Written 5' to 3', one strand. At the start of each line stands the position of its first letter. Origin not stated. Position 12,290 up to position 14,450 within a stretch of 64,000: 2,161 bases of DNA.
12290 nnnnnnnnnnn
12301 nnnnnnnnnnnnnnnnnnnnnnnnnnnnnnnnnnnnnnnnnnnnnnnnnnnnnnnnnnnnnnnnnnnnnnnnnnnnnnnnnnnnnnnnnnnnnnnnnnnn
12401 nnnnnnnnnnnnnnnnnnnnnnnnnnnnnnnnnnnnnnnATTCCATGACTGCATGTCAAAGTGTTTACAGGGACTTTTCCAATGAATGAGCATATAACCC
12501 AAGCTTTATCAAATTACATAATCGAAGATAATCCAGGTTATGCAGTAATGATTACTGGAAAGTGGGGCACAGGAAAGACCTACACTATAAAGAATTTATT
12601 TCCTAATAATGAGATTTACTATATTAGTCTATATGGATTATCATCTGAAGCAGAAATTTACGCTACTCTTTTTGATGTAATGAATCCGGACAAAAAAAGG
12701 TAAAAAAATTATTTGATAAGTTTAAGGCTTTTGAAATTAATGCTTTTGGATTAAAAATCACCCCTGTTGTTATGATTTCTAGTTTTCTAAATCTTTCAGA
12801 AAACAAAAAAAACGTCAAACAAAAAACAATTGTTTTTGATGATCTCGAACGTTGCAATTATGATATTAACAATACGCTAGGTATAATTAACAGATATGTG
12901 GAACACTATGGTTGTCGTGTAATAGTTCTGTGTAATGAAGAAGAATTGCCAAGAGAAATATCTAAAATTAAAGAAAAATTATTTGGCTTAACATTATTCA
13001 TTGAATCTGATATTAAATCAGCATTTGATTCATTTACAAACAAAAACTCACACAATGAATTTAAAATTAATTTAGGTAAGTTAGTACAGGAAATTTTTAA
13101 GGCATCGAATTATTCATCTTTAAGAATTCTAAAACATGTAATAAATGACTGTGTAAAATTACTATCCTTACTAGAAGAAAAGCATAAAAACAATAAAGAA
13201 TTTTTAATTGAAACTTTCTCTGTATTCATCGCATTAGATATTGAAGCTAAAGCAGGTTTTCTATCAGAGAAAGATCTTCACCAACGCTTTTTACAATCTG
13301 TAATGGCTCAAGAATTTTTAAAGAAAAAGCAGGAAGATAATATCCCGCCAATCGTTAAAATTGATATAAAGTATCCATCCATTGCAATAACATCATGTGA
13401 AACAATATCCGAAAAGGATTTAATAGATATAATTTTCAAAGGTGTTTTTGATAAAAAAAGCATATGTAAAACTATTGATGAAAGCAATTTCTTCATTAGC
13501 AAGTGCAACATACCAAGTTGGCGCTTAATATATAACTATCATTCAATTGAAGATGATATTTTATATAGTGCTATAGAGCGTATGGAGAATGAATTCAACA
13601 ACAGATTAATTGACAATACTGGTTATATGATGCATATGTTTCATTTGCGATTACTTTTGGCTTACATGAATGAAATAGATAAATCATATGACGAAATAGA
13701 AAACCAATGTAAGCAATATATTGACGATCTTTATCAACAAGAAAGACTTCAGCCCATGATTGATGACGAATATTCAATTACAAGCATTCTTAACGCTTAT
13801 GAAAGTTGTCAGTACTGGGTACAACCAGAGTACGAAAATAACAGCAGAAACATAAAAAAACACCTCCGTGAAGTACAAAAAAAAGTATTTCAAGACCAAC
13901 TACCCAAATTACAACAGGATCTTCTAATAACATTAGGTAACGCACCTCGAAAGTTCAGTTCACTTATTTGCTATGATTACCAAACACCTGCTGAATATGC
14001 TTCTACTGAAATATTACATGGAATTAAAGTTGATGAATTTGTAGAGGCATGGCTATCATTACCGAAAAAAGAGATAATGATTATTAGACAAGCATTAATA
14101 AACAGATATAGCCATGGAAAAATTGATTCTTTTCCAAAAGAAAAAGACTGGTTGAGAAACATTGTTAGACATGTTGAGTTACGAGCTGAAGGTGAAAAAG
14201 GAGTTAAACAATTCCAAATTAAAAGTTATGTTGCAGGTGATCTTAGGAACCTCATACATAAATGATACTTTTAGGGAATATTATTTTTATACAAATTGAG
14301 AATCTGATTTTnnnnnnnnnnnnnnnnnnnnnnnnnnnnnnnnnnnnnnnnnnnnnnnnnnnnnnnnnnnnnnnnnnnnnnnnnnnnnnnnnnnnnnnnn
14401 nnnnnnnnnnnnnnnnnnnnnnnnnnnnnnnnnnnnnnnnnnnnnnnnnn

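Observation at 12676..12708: Frameshift near homopolymeric A7 tracts splits the NTPase between Walker A and Walker B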

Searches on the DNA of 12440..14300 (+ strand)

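Call 5: search_dna_similar(query=window:12440-14300:+, collection=ecoli_genomes, mode=near, max_rows=60, rows=spread)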
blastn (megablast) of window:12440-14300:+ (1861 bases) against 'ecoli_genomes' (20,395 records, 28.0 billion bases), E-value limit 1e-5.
Records with a match: 3; places in all: 3; records where one place covers at least 80% of the query: 3.
Genomes with a match: 3 of 5426; with a place that covers at least 80% of the query: 3. Places per genome that has any: lowest 1, median 1, highest 1. On chromosomes: 3 places; on plasmids: 0.
Best place of each record, by identity: >=99% 2; 60-80% 1.
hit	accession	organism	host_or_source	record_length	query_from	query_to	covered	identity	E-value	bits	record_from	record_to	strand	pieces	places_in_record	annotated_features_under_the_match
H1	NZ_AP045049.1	Escherichia coli strain JNE25-001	Homo sapiens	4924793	1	1861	100%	99.7%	0e+0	3404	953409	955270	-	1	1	P-loop NTPase fold protein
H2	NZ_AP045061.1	Escherichia coli strain JNE12-007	Homo sapiens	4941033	1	1861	100%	99.7%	0e+0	3404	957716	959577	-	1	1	P-loop NTPase fold protein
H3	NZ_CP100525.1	Escherichia coli strain LH13-b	Gallus gallus domesticus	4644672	27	1807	96%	77.4%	0e+0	1046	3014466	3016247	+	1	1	P-loop NTPase fold protein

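Call 9: get_annotated_region(hit=H1, flank=6000)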
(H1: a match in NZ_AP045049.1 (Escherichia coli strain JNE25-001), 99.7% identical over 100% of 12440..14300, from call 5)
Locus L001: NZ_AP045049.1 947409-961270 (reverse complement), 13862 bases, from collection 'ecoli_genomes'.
description: Escherichia coli strain JNE25-001 chromosome, complete genome
organism: Escherichia coli strain JNE25-001 (NCBI taxid 562)
replicon: chromosome; assembly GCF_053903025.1
host: Homo sapiens; source: -; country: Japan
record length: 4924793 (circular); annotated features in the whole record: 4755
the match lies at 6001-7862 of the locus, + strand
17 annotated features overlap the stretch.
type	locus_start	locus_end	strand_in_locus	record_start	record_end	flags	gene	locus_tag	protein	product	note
CDS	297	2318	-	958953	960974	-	-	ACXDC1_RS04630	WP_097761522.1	replication endonuclease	-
CDS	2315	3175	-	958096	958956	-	-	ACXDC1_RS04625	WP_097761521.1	DNA adenine methylase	-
CDS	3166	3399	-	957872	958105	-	-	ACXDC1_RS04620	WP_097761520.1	DUF2732 family protein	-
CDS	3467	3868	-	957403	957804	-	-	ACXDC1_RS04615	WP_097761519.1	hypothetical protein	-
CDS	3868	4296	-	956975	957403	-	-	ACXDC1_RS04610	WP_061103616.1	hypothetical protein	-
CDS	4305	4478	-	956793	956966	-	-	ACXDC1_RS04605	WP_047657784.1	phage filamentation protein Fil family protein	-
CDS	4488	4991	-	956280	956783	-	-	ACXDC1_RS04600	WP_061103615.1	phage regulatory CII family protein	-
CDS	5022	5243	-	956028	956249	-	-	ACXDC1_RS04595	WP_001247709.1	hypothetical protein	-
CDS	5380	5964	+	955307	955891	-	-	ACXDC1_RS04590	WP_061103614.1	phage repressor protein CI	-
CDS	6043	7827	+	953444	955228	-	-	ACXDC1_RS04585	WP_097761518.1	P-loop NTPase fold protein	-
CDS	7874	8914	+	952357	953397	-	-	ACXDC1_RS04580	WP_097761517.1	phage integrase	-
CDS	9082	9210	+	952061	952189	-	mntS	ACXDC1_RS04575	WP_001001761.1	manganase accumulation protein MntS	-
CDS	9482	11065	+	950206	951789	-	opgE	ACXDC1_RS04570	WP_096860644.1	phosphoethanolamine transferase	-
CDS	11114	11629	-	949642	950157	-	ompX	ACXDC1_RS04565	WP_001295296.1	outer membrane protein OmpX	-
CDS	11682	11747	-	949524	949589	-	-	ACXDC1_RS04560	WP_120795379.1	protein YliM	-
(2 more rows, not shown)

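Call 10: get_annotated_region(hit=H2, flank=3000)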
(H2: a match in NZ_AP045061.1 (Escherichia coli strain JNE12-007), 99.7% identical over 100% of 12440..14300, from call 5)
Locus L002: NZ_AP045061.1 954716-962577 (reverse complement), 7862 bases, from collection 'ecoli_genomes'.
description: Escherichia coli strain JNE12-007 chromosome, complete genome
organism: Escherichia coli strain JNE12-007 (NCBI taxid 562)
replicon: chromosome; assembly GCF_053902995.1
host: Homo sapiens; source: -; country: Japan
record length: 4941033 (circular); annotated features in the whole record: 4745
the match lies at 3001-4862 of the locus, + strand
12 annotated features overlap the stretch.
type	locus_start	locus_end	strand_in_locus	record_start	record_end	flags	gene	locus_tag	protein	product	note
CDS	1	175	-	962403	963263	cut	-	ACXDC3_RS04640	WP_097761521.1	DNA adenine methylase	-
CDS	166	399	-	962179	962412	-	-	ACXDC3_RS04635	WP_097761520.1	DUF2732 family protein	-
CDS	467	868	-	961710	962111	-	-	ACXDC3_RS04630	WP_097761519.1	hypothetical protein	-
CDS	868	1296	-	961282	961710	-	-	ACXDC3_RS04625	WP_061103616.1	hypothetical protein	-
CDS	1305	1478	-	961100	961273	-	-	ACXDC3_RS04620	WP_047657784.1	phage filamentation protein Fil family protein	-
CDS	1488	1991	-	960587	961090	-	-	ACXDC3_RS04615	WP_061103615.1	phage regulatory CII family protein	-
CDS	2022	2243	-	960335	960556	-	-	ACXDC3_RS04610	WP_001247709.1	hypothetical protein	-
CDS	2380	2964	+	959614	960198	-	-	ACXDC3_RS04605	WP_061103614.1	phage repressor protein CI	-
CDS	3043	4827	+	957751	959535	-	-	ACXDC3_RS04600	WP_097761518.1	P-loop NTPase fold protein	-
CDS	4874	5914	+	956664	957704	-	-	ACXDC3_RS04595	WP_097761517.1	phage integrase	-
CDS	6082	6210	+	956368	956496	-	mntS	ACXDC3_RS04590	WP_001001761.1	manganase accumulation protein MntS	-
CDS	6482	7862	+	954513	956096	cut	opgE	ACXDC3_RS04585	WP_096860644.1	phosphoethanolamine transferase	-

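Call 11: get_annotated_region(hit=H3, flank=6000)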
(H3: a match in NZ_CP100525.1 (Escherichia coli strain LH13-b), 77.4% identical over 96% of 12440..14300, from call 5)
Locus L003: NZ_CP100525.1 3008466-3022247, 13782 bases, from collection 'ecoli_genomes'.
description: Escherichia coli strain LH13-b chromosome, complete genome
organism: Escherichia coli strain LH13-b (NCBI taxid 562)
replicon: chromosome; assembly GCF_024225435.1
host: Gallus gallus domesticus; source: pooled poultry feces; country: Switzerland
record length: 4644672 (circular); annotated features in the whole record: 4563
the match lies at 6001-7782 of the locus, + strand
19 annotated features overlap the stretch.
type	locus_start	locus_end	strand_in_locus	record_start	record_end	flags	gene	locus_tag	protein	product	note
CDS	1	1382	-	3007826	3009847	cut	-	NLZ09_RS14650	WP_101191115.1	replication endonuclease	-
CDS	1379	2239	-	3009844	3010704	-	-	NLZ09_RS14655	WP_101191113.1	DNA adenine methylase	-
CDS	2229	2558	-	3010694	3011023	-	-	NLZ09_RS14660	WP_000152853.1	DUF3850 domain-containing protein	-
CDS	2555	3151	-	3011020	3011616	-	-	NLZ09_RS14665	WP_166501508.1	3'-5' exonuclease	-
CDS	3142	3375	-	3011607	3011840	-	-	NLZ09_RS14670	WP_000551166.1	DUF2732 family protein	-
CDS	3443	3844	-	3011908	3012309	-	-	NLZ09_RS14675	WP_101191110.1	hypothetical protein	-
CDS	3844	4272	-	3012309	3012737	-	-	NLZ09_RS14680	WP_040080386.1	hypothetical protein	-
CDS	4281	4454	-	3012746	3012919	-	-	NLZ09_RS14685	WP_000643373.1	phage filamentation protein Fil family protein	-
CDS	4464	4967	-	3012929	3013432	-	-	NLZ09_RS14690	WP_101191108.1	phage regulatory CII family protein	-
CDS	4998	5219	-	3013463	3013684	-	-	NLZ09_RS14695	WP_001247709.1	hypothetical protein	-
CDS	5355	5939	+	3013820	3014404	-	-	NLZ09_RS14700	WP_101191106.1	phage repressor protein CI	-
CDS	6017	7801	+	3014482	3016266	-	-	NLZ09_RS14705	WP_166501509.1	P-loop NTPase fold protein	-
CDS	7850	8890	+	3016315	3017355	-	-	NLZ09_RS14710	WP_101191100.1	phage integrase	-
CDS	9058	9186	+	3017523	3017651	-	mntS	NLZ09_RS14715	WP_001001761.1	manganase accumulation protein MntS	-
CDS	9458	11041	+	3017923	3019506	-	opgE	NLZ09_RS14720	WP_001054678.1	phosphoethanolamine transferase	-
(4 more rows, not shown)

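Call 71: search_dna_similar(query=window:12440-14300:+, collection=phages, mode=distant, max_rows=10)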
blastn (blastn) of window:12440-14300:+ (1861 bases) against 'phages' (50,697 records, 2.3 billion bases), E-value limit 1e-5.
No match.

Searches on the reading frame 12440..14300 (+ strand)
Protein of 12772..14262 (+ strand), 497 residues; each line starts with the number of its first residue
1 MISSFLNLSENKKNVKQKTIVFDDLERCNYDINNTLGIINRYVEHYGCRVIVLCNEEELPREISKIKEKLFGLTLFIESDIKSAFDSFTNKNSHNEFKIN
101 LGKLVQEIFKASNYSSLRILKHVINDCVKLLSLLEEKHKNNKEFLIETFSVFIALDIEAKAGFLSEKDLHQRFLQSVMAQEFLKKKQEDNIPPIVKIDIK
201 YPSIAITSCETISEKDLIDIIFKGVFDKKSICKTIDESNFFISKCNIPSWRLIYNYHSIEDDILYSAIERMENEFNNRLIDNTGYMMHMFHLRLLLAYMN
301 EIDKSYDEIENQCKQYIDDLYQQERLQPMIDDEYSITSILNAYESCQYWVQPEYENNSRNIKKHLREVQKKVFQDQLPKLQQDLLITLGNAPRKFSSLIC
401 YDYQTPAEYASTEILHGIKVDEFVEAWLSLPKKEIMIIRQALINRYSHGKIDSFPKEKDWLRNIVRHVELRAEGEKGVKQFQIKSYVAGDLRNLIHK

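Call 17: list_cluster_members(proteins=[window:12482-12700:+, window:12461-12700:+, window:12772-14262:+, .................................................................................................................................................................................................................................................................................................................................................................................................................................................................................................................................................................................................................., L001:6043-7824:+])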
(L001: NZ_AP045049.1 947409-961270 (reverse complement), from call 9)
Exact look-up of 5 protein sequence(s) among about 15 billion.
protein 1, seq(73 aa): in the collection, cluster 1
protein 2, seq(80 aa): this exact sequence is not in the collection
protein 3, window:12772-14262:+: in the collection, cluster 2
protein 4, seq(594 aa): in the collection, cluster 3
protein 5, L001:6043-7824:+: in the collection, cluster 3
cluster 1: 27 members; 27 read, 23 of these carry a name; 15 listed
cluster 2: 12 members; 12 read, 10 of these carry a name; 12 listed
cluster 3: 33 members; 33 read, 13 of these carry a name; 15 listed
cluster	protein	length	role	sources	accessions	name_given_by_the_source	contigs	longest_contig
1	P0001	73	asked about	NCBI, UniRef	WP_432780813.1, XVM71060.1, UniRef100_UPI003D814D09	P-loop NTPase fold protein [Escherichia coli] | P-loop NTPase fold protein n=1 Tax=Escherichia coli TaxID=562 RepID=UPI003D814D09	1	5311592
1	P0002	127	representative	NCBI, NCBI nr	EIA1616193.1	hypothetical protein K6825_004377, partial [Escherichia coli] | hypothetical protein [Escherichia coli]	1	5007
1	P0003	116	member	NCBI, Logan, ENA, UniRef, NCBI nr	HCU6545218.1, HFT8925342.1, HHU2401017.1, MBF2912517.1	hypothetical protein E5P51_17315 [Escherichia coli] | P-loop NTPase fold protein n=2 Tax=Escherichia coli TaxID=562 RepID=UPI000C33A04C | P-loop NTPase fold protein [Escherichia coli]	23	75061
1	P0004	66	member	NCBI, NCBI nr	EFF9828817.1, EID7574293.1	hypothetical protein LCC73_003613, partial [Escherichia coli] | hypothetical protein [Escherichia coli]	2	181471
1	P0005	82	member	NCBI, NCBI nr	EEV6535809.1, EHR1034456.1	hypothetical protein EJG19_16860, partial [Escherichia coli] | hypothetical protein [Escherichia coli]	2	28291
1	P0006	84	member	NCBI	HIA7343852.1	TPA: P-loop NTPase fold protein, partial [Escherichia coli]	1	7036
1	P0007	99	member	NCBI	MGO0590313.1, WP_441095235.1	P-loop NTPase fold protein, partial [Escherichia coli]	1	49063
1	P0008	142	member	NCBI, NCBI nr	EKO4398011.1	hypothetical protein P0M39_001057, partial [Escherichia coli] | hypothetical protein [Escherichia coli]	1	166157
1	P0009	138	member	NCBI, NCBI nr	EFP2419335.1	hypothetical protein HP898_003997, partial [Escherichia coli] | hypothetical protein [Escherichia coli]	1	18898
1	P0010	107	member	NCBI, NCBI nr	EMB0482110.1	hypothetical protein U7Q11_004009, partial [Escherichia coli] | hypothetical protein [Escherichia coli]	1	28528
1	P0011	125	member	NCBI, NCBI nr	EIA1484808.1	hypothetical protein K6781_004215, partial [Escherichia coli] | hypothetical protein [Escherichia coli]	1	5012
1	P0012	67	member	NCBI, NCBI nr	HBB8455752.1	TPA: hypothetical protein J5F60_004212, partial [Escherichia coli] | hypothetical protein [Escherichia coli]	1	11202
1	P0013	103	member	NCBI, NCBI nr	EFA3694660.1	hypothetical protein C6S84_000304, partial [Escherichia coli] | hypothetical protein [Escherichia coli]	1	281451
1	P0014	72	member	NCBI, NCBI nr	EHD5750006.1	hypothetical protein JQY64_003190, partial [Escherichia coli] | hypothetical protein [Escherichia coli]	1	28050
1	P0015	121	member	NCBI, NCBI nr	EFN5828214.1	hypothetical protein FQI82_22565, partial [Escherichia coli] | hypothetical protein [Escherichia coli]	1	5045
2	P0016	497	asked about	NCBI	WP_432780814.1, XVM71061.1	hypothetical protein [Escherichia coli]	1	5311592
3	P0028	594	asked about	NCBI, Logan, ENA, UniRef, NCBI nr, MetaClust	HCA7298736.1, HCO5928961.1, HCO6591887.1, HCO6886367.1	TPA: hypothetical protein MX298_002432 [Escherichia coli] | P-loop NTPase fold protein n=2 Tax=Escherichia coli TaxID=562 RepID=UPI00076FDB3B | P-loop NTPase fold protein [Escherichia coli]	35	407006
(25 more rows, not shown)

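Call 32: list_cluster_members(proteins=[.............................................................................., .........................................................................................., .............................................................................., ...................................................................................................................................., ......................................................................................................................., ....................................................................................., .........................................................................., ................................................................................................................, L003:6017-7798:+])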
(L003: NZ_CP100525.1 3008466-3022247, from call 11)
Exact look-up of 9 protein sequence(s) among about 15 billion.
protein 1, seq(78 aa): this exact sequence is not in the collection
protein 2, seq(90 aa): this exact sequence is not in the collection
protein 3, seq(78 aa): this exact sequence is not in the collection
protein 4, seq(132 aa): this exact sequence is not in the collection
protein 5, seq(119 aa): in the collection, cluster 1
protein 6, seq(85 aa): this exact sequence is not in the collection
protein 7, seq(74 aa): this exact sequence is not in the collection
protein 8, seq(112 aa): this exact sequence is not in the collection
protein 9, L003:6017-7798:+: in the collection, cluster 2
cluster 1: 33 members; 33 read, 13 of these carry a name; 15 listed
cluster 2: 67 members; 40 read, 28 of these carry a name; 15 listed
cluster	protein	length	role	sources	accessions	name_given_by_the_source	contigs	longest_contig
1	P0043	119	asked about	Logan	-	-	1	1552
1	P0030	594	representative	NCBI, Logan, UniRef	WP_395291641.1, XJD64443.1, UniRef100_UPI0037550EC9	P-loop NTPase fold protein [Enterobacter roggenkampii] | P-loop NTPase fold protein n=3 Tax=Enterobacter roggenkampii TaxID=1812935 ...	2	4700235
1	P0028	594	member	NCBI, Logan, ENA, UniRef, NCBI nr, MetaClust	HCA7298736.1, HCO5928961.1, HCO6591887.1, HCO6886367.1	TPA: hypothetical protein MX298_002432 [Escherichia coli] | P-loop NTPase fold protein n=2 Tax=Escherichia coli TaxID=562 RepID=UPI00076FDB3B | P-loop NTPase fold protein [Escherichia coli]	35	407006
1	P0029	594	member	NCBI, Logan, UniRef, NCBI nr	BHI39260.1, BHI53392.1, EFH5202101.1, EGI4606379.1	TPA: P-loop NTPase fold protein [Escherichia coli] | P-loop NTPase fold protein n=1 Tax=Escherichia coli TaxID=562 RepID=UPI000BE8EBE5 | P-loop NTPase fold protein [Escherichia coli]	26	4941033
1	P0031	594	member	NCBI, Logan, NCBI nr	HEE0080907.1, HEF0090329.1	TPA: hypothetical protein R8G83_001933 [Citrobacter youngae] | hypothetical protein [Citrobacter youngae]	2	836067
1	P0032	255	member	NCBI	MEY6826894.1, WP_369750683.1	hypothetical protein, partial [Enterobacter roggenkampii]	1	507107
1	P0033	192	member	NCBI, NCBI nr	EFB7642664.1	hypothetical protein E4I92_13620, partial [Escherichia coli] | hypothetical protein [Escherichia coli]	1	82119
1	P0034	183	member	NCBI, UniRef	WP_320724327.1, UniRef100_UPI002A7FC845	hypothetical protein, partial [Enterobacter roggenkampii] | hypothetical protein n=1 Tax=Enterobacter roggenkampii TaxID=1812935 RepID=UPI002A7FC845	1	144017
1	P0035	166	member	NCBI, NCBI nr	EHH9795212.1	hypothetical protein J8206_004489, partial [Escherichia coli] | hypothetical protein [Escherichia coli]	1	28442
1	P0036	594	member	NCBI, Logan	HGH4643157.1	TPA: P-loop NTPase fold protein [Enterobacter roggenkampii]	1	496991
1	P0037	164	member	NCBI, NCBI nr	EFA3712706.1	hypothetical protein C6S97_003690, partial [Escherichia coli] | hypothetical protein [Escherichia coli]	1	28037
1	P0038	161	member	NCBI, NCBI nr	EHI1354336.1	hypothetical protein J8203_002515, partial [Escherichia coli] | hypothetical protein [Escherichia coli]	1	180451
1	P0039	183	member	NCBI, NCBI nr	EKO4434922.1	hypothetical protein P0M83_004656, partial [Escherichia coli] | hypothetical protein [Escherichia coli]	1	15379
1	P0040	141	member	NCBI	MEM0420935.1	hypothetical protein J4U97_14915, partial [Escherichia coli]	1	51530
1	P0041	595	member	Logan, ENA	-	-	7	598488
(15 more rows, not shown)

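Call 50: search_protein_families(proteins=[P0028], library=phrogs, max_evalue=0.01)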
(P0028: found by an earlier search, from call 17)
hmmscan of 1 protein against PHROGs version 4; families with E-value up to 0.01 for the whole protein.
P0028 (594 aa): 2 families
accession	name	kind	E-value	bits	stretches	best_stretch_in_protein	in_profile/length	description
phrog_4740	-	unknown function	1e-76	260.2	1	2-584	3-624/627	-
phrog_2872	-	DNA, RNA and nucleotide metabolism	0.0034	18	1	20-187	3-168/219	Sak4-like ssDNA annealing protein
